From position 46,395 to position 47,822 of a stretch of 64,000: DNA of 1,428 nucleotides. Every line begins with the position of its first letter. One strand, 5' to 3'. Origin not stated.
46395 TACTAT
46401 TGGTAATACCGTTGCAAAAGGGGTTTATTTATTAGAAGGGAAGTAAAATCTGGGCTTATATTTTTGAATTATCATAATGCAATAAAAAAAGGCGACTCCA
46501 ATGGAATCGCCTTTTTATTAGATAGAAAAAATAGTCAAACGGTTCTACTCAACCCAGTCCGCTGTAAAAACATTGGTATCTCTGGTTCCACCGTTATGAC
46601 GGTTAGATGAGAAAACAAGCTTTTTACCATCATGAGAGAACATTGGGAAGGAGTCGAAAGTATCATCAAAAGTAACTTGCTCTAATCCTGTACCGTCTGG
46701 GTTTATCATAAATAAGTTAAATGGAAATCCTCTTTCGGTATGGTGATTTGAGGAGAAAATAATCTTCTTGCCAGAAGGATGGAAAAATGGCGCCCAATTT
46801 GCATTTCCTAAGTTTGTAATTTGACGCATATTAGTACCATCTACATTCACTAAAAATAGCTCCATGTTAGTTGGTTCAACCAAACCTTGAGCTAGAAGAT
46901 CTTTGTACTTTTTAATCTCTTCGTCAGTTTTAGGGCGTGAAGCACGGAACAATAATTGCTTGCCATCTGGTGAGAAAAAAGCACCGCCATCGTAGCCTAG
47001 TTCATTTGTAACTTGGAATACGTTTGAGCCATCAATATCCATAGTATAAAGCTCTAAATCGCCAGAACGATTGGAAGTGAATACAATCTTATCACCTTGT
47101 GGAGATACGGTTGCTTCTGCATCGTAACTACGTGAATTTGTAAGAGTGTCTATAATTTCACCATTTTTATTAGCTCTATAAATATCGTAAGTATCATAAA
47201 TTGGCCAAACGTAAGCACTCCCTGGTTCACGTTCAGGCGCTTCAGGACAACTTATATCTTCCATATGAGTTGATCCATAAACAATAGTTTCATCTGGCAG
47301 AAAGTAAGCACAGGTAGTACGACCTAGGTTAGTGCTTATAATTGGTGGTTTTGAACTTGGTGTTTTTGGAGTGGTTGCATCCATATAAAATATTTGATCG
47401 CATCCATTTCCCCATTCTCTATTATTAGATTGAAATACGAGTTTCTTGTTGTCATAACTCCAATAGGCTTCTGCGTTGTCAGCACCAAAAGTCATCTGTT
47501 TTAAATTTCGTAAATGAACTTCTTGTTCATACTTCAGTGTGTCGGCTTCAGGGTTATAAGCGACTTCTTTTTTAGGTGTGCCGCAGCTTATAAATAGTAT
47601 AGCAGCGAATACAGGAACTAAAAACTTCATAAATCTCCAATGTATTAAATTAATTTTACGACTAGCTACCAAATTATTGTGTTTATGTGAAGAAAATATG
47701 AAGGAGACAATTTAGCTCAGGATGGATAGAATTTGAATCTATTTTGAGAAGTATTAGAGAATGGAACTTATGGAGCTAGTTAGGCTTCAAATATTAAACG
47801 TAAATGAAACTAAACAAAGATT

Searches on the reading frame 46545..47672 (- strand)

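Call 65: search_protein_families(library=pfam, proteins=[window:46545-47672:-], max_evalue=0.00001)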
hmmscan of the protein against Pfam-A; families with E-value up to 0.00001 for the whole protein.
window:46545-47672:- (375 aa): 1 family
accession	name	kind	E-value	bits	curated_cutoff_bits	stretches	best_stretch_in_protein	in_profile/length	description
PF07676.18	PD40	-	1.3e-30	105.1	20.9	2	177-209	4-37/38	WD40-like Beta Propeller Repeat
